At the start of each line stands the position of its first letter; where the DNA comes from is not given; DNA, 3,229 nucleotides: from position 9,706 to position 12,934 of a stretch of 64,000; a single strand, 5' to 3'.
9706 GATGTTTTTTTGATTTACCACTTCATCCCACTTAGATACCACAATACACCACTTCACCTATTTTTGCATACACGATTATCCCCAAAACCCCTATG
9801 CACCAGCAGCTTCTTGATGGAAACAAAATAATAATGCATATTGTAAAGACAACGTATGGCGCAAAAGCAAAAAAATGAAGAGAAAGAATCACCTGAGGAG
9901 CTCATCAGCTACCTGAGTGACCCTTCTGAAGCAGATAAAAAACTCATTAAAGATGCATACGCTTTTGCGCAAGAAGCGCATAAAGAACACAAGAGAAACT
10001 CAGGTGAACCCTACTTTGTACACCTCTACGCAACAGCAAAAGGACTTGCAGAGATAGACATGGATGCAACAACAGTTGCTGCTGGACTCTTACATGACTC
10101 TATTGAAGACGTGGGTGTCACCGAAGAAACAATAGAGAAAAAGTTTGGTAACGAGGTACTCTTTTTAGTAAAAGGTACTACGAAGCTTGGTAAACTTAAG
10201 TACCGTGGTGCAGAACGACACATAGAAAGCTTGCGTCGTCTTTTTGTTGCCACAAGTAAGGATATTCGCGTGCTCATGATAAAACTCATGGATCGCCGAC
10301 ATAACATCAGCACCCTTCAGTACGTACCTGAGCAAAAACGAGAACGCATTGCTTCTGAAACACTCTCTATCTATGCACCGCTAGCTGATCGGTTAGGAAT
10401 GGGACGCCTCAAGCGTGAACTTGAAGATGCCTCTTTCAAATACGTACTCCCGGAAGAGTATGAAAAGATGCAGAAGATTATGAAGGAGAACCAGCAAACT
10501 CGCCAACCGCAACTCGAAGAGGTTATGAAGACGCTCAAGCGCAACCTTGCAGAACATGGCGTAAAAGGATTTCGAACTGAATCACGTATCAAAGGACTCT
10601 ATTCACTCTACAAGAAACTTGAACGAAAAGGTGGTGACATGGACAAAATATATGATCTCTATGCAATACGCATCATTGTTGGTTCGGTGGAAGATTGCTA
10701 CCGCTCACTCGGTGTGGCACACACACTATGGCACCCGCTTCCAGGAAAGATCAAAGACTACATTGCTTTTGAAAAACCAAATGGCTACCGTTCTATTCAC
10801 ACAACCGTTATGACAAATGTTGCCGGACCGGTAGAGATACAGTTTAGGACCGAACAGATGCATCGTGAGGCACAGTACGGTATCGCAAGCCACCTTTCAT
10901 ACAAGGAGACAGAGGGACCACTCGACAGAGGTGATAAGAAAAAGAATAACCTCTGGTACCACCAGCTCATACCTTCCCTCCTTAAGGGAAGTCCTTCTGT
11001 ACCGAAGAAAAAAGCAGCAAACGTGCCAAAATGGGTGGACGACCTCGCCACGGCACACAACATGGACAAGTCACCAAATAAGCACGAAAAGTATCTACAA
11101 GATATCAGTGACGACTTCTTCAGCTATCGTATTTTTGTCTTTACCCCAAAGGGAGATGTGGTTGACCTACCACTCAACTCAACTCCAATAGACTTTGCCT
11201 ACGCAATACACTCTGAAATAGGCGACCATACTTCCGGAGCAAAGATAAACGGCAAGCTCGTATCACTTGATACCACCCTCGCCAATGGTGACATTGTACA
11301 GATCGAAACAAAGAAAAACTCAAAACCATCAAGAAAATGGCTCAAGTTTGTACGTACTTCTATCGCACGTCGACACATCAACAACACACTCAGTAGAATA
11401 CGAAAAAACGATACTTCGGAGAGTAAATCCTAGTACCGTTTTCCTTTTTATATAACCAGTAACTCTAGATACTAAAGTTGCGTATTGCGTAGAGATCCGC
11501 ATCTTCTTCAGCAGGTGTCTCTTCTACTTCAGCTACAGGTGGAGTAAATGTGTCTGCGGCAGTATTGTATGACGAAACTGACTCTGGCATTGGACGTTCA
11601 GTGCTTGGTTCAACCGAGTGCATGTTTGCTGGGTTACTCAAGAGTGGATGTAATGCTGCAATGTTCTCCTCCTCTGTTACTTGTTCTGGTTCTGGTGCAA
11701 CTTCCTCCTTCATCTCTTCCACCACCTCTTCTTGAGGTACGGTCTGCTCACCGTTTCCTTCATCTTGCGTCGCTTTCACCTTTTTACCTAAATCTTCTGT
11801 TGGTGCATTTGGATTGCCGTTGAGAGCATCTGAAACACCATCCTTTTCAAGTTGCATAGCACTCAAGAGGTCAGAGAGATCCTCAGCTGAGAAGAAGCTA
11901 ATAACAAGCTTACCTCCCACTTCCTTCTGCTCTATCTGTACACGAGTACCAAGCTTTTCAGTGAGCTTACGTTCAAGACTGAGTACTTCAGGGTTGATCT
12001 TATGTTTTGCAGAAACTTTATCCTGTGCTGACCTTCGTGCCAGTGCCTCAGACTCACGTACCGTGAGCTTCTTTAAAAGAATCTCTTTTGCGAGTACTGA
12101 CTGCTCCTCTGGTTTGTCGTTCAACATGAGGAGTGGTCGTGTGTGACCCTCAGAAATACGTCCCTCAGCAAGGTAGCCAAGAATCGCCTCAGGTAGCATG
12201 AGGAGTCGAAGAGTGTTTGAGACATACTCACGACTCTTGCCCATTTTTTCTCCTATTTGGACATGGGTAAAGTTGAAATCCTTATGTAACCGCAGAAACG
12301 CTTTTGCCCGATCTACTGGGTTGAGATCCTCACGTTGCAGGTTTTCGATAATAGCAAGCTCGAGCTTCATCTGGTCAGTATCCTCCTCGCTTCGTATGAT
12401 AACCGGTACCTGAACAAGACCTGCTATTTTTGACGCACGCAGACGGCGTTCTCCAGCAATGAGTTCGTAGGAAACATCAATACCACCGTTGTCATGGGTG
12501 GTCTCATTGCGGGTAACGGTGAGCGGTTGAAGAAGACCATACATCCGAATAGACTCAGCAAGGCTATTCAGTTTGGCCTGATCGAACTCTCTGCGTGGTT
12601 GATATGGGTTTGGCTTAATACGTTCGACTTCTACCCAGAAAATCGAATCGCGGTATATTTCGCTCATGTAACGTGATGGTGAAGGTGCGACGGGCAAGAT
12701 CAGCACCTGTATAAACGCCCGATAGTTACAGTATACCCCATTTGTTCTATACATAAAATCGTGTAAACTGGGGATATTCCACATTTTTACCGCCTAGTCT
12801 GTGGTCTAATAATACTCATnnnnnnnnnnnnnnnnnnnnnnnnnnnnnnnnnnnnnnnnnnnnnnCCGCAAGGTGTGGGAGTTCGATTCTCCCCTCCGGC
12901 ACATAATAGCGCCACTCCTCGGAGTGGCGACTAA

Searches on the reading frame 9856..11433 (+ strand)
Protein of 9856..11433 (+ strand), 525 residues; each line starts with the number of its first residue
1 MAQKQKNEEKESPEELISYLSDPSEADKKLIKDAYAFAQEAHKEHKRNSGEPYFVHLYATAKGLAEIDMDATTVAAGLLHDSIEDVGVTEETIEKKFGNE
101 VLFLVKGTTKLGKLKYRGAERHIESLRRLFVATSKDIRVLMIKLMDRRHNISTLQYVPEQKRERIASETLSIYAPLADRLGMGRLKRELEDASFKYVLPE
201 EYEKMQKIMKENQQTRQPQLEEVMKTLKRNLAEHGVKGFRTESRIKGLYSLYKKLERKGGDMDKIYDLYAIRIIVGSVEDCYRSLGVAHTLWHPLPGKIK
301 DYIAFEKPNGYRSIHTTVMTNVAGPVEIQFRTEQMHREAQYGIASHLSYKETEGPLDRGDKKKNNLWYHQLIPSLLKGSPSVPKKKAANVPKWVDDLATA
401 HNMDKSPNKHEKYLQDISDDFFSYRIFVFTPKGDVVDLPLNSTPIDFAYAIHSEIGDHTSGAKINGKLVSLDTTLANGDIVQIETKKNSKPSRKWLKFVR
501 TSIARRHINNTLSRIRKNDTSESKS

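Call 62: search_protein_families(library=pfam, proteins=[window:9856-11433:+], max_evalue=0.001)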
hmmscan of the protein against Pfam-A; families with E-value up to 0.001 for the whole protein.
window:9856-11433:+ (525 aa): 4 families
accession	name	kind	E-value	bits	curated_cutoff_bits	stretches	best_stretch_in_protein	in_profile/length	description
PF13328.12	HD_4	-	5.1e-42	143.7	27.2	1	34-182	1-155/156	HD domain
PF04607.23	RelA_SpoT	-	3.2e-37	127.7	27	1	243-353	1-112/113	Region found in RelA / SpoT proteins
PF02824.27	TGS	-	2.9e-23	82.1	22.2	1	426-483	1-58/60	TGS domain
PF01966.28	HD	-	1.3e-06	29.1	22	1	53-150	1-115/116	HD domain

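Call 65: find_homologous_proteins(query=window:9856-11430:+, max_evalue=1e-50)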
Query window:9856-11430:+ (525 aa): 7998 proteins with E <= 1e-50 among 8000 candidates; the best 120 are listed.
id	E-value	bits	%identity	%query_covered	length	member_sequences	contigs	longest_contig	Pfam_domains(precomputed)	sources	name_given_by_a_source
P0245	5.9e-263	891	76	98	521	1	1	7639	PF04607.24,PF13328.13,PF02824.28,PF01966.29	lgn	-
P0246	6.8e-262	887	77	97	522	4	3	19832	PF04607.24,PF13328.13,PF02824.28,PF01966.29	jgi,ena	-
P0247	1.9e-261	886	77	97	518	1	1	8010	PF04607.24,PF13328.13,PF02824.28,PF01966.29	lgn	-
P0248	3.3e-261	885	76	98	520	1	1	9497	PF04607.24,PF13328.13,PF02824.28,PF01966.29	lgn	-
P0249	4.4e-259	878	76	97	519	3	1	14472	PF04607.24,PF13328.13,PF02824.28,PF01966.29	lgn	-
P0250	5.3e-259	878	78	95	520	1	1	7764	PF04607.24,PF13328.13,PF02824.28,PF01966.29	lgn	-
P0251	3.3e-258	875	77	96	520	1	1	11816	PF04607.24,PF13328.13,PF02824.28,PF01966.29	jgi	jgi:(p)ppGpp synthase/HD superfamily hydrolase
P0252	1.7e-255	866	75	98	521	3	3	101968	PF04607.24,PF13328.13,PF02824.28,PF01966.29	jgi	jgi:GTP diphosphokinase / guanosine-3',5'-bis(diphosphate) 3'-diphosphatase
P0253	4.1e-254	862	74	98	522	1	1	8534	PF04607.24,PF13328.13,PF02824.28,PF01966.29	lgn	-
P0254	6.8e-254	861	74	98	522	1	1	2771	PF04607.24,PF13328.13,PF02824.28,PF01966.29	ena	-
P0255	1.5e-253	860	72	98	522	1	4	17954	PF04607.24,PF13328.13,PF02824.28,PF01966.29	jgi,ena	-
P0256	1.1e-250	850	73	98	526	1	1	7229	PF04607.24,PF13328.13,PF02824.28,PF01966.29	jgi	jgi:GTP pyrophosphokinase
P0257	3.1e-249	846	73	96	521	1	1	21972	PF04607.24,PF13328.13,PF02824.28,PF01966.29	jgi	-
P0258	4.8e-249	845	73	97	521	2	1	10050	PF04607.24,PF13328.13,PF02824.28,PF01966.29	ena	-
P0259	3.8e-248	842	72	97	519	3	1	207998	PF04607.24,PF13328.13,PF02824.28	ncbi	-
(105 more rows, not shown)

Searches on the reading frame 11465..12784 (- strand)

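Call 62: search_protein_families(library=pfam, proteins=[window:11465-12784:-], max_evalue=0.001)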
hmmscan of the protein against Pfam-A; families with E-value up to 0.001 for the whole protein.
window:11465-12784:- (439 aa): 3 families
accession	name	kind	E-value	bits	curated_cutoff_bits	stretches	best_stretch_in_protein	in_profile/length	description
PF17762.8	HTH_ParB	-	5.2e-29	100.8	22.6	1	152-252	1-100/102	ParB HTH domain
PF02195.25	ParB_N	-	4.1e-26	91.3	26.3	1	50-150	5-95/95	ParB N-terminal domain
PF23552.2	ParB_C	-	1.1e-11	44.4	23.8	1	264-308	2-47/50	ParB dimerisation domain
